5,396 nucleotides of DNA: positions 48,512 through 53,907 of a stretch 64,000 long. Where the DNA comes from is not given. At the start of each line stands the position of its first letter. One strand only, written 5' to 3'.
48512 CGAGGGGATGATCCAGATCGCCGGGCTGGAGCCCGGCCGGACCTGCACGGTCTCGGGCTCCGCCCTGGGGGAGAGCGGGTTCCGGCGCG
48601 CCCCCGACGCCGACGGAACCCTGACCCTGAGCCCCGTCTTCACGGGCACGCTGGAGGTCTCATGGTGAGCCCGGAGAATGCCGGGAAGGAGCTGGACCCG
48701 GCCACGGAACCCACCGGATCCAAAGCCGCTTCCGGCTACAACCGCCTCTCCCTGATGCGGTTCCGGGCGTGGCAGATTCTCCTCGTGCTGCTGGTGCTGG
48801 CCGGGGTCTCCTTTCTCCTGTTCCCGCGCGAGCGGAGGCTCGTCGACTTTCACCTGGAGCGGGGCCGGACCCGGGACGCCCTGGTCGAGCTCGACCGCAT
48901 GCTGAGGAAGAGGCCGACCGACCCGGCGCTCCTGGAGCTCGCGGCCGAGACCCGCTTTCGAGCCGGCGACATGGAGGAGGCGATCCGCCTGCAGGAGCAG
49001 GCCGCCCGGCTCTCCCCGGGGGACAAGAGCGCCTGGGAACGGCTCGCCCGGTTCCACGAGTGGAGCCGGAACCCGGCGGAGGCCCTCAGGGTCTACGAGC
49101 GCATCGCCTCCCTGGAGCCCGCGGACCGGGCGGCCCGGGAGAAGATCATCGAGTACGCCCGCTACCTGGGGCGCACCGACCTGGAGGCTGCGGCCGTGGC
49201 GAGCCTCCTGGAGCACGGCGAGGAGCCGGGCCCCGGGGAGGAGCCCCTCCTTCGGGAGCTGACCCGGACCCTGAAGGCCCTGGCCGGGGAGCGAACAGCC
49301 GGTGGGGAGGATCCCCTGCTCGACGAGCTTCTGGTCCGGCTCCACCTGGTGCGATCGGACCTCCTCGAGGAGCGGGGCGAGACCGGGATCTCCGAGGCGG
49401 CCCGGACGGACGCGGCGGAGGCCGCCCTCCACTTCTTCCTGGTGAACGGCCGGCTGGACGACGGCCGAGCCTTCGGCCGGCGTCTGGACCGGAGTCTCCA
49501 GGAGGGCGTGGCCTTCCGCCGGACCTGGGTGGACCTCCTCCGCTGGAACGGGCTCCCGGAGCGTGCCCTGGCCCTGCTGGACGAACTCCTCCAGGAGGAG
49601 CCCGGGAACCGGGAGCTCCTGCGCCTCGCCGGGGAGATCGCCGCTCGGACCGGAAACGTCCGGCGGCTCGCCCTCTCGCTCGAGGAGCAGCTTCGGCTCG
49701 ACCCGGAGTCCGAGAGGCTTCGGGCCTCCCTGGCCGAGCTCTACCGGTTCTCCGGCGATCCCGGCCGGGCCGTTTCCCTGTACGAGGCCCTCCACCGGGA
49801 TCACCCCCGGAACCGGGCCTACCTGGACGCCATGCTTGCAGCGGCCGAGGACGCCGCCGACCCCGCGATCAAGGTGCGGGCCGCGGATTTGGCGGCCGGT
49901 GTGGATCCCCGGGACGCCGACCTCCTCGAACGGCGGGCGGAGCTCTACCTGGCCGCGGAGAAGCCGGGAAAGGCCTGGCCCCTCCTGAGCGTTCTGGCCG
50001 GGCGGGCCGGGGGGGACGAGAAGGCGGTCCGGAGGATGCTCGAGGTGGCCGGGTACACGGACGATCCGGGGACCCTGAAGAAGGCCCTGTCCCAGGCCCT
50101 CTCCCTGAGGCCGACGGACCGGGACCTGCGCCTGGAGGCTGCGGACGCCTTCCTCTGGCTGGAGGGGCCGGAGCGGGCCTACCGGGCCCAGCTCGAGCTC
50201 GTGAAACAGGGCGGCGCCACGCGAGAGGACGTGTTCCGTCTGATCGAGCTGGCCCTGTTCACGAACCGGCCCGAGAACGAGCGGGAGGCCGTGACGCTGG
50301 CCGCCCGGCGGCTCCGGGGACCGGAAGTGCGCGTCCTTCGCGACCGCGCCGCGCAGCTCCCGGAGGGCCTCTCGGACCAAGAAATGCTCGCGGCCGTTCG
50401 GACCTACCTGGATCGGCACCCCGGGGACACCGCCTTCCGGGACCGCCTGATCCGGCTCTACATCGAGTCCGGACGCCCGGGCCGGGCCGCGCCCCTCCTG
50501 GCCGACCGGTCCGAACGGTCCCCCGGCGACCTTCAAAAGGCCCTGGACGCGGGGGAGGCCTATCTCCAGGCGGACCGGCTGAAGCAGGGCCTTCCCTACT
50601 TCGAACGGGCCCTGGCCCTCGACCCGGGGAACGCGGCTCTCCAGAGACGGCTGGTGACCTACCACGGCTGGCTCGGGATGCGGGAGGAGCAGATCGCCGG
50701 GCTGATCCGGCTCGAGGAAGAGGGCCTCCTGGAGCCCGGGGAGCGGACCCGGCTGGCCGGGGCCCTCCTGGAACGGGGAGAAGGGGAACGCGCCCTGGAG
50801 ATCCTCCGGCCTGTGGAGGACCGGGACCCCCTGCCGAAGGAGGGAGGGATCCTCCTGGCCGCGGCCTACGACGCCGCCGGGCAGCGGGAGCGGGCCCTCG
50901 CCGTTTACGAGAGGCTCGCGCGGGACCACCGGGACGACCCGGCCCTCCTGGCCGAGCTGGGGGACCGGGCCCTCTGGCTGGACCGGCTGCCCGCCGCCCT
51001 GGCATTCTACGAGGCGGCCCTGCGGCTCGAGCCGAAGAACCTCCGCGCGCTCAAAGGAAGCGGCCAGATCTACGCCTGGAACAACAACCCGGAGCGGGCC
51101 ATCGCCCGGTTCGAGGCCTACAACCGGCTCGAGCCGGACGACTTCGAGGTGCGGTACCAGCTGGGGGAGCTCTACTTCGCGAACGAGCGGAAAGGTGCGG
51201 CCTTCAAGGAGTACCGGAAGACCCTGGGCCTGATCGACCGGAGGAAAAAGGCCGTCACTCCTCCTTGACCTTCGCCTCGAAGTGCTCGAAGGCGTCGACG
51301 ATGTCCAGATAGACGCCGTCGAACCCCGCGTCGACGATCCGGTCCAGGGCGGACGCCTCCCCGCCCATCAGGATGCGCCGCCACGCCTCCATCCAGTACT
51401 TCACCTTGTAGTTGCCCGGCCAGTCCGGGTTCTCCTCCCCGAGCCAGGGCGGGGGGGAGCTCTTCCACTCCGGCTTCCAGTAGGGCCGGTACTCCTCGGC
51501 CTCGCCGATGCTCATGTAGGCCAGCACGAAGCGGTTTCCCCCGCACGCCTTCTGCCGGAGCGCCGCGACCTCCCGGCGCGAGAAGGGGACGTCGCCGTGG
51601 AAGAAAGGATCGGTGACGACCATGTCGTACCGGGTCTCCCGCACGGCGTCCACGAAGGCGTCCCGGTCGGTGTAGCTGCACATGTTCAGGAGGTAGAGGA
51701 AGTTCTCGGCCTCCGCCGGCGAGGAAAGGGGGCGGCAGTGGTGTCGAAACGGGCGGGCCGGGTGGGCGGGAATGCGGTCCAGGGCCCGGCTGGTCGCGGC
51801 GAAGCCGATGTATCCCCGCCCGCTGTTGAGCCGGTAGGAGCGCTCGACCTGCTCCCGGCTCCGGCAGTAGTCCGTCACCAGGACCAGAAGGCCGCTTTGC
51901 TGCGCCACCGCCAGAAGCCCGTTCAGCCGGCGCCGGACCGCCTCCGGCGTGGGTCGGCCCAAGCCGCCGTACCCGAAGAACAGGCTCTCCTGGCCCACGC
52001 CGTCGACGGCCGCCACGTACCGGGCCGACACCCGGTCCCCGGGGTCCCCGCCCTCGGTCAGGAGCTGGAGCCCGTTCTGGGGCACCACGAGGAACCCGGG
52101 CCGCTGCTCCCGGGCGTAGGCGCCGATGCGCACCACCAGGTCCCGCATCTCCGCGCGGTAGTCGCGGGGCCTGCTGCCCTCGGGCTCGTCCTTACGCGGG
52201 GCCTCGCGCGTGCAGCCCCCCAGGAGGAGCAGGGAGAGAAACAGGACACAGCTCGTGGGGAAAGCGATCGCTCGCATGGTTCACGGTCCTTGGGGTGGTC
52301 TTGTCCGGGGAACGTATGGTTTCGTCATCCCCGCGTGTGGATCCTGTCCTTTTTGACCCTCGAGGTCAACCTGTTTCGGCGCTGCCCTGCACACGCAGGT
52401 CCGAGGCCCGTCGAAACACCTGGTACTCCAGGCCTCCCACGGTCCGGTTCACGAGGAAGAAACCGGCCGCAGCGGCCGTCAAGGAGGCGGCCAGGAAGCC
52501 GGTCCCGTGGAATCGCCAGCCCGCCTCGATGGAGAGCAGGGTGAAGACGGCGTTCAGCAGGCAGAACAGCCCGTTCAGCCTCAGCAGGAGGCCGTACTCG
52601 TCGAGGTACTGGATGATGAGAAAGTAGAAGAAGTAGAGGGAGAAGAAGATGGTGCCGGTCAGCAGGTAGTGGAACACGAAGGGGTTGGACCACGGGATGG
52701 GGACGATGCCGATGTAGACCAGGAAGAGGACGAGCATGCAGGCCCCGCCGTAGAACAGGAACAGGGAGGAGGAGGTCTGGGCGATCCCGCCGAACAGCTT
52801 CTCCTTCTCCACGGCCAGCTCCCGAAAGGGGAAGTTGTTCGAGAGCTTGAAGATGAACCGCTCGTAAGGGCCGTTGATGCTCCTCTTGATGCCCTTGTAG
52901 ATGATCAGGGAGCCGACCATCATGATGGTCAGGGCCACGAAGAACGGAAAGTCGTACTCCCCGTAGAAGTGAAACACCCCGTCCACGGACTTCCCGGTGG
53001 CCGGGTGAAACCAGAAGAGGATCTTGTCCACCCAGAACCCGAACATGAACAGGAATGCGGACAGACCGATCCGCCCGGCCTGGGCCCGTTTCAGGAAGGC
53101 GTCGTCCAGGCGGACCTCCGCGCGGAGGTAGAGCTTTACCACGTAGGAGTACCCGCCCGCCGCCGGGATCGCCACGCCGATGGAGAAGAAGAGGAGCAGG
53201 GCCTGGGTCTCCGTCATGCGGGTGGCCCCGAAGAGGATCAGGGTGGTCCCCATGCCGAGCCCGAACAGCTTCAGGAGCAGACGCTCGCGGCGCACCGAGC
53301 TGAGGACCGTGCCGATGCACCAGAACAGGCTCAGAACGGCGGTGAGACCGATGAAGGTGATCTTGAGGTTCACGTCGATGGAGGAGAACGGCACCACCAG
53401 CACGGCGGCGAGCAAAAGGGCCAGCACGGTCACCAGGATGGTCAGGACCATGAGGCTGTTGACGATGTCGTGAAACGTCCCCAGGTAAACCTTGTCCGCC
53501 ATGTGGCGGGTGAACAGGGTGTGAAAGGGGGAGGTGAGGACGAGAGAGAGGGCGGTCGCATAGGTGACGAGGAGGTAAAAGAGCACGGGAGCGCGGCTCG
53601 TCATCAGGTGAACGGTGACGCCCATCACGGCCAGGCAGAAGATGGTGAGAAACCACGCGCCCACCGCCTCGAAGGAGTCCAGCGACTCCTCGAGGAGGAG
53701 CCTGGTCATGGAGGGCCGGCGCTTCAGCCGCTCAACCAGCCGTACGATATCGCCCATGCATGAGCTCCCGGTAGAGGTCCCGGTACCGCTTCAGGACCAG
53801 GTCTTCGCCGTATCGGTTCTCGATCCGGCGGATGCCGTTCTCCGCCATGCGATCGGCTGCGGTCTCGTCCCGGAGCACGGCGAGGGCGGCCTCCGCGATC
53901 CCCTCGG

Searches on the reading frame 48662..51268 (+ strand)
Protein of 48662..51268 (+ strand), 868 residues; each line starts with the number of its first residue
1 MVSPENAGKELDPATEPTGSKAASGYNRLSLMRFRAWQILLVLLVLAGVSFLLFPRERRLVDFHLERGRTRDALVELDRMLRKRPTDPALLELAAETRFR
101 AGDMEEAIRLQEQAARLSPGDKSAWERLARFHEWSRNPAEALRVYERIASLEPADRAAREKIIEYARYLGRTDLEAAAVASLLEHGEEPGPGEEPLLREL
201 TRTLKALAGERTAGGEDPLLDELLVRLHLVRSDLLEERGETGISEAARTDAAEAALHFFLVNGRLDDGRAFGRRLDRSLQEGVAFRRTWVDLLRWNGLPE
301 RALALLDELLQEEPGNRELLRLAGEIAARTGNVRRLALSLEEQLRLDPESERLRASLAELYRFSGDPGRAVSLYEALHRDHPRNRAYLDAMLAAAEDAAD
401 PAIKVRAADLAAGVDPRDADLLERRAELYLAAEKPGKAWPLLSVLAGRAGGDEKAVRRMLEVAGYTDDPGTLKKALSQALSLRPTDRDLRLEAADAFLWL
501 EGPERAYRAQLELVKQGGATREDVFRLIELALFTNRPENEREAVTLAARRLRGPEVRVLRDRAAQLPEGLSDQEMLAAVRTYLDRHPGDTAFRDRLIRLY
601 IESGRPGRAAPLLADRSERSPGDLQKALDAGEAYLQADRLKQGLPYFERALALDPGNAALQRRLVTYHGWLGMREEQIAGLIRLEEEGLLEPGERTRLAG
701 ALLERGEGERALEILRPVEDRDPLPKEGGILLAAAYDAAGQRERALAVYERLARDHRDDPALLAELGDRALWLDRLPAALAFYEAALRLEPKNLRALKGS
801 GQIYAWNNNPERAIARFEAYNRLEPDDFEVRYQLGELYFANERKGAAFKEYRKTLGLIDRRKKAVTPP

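Call 40: search_protein_families(library=pfam, proteins=[window:48662-51268:+], max_evalue=0.001)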
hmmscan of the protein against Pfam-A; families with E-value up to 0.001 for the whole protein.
window:48662-51268:+ (868 aa): 17 families
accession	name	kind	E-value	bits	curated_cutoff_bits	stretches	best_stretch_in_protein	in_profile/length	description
PF14559.12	TPR_19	-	5.5e-38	129.6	25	3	776-830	7-61/68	Tetratricopeptide repeat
PF13428.12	TPR_14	-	9.8e-34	112.8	23.5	1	124-161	3-40/44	Tetratricopeptide repeat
PF13432.12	TPR_16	-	2.3e-17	63.5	32.7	2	64-121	7-64/65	Tetratricopeptide repeat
PF07719.23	TPR_2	-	1.6e-15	56.3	27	0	630-657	7-34/34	Tetratricopeptide repeat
PF23914.1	TPR_CcmH_CycH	-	5.3e-13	49.5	42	0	303-391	37-127/158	Cytochrome c-type biogenesis protein H TPR domain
PF13431.12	TPR_17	-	3.4e-12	46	24.4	0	819-844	4-29/34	Tetratricopeptide repeat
PF13176.12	TPR_7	-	8.2e-12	44.7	27.9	0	355-385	3-35/36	Tetratricopeptide repeat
PF13181.12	TPR_8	-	1.8e-10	40.5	25.7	0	630-656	7-33/34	Tetratricopeptide repeat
PF12895.13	ANAPC3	-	2.9e-09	37.5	27.2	0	68-146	3-80/82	Anaphase-promoting complex, cyclosome, subunit 3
PF13174.12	TPR_6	-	2e-08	34.8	26.3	0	732-757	6-31/33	Tetratricopeptide repeat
PF00515.34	TPR_1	-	1.2e-07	31.7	27.8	0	631-657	8-34/34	Tetratricopeptide repeat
PF13371.12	TPR_9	-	5.4e-07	30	35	1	769-827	4-62/73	Tetratricopeptide repeat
PF13414.12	TPR_11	-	5.9e-07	29.5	26.8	0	801-841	1-41/42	TPR repeat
PF13429.12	TPR_15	-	1.9e-06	27.9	26.2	0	574-659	164-249/280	Tetratricopeptide repeat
PF03704.23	BTAD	-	4.2e-06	27.6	22.1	0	90-149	64-123/146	Bacterial transcriptional activator domain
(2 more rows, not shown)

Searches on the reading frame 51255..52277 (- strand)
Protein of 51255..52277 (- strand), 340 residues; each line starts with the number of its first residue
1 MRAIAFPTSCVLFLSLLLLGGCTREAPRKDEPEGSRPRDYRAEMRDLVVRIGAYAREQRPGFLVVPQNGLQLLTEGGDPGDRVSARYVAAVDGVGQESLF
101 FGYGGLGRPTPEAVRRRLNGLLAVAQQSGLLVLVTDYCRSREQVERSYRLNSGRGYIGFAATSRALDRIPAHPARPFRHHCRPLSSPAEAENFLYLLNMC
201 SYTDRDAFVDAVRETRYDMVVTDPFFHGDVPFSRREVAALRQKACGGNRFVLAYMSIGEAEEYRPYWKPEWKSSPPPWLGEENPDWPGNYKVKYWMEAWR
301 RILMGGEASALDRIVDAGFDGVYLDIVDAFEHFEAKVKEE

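Call 4: search_protein_families(library=pfam, proteins=[window:51255-52277:-], max_evalue=0.01)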
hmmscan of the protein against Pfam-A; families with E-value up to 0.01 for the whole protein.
window:51255-52277:- (340 aa): 1 family
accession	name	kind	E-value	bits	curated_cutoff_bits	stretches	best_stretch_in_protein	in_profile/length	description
PF03537.19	Glyco_hydro_114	-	1.3e-15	57.8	27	1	219-331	19-119/231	Glycoside-hydrolase family GH114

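Call 20: search_protein_families(library=ncbifam, proteins=[window:51255-52277:-], max_evalue=0.01)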
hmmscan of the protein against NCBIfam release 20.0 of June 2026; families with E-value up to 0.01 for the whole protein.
window:51255-52277:- (340 aa): 1 family
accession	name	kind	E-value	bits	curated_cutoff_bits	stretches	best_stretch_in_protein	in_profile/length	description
TIGR01370.1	TIGR01370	hypoth_equivalog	3.3e-56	190.6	181.25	2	195-334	43-176/315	MJ1477/TM1410 family putative glycoside hydrolase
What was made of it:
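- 51255..52277 (-): GH114 family lipoprotein (PelA-hydrolase-like), 340 aa. PF03537 1.3e-15; TIGR01370 190 bits (cut-off 181) (calls 4, 20).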

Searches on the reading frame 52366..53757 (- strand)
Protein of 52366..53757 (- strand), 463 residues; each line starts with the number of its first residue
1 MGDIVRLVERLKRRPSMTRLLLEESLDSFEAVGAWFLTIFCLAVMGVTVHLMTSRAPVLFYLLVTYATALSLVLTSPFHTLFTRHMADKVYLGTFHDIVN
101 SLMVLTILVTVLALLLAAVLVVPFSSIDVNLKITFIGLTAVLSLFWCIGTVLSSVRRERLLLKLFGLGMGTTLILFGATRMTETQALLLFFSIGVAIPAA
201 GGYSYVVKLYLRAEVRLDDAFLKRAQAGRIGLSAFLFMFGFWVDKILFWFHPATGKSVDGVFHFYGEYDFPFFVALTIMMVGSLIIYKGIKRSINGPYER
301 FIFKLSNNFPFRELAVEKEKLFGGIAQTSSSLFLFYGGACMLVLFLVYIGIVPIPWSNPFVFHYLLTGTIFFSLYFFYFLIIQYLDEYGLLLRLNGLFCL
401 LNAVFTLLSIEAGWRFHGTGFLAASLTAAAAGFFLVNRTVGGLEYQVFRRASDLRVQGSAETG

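Call 4: search_protein_families(library=pfam, proteins=[window:52366-53757:-], max_evalue=0.01)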
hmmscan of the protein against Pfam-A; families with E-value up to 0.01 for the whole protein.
window:52366-53757:- (463 aa): 1 family
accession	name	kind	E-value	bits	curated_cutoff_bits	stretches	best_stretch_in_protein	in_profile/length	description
PF16933.10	PelG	-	9.1e-59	200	29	1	31-448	31-452/452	Putative exopolysaccharide Exporter (EPS-E)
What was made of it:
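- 52366..53757 (-): PelG, a polytopic membrane protein, 463 aa. PF16933 9.1e-59 (call 4).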

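Call 20: search_protein_families(library=ncbifam, proteins=[window:52366-53757:-], max_evalue=0.01)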
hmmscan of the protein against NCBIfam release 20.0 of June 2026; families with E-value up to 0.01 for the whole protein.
window:52366-53757:- (463 aa): 0 families
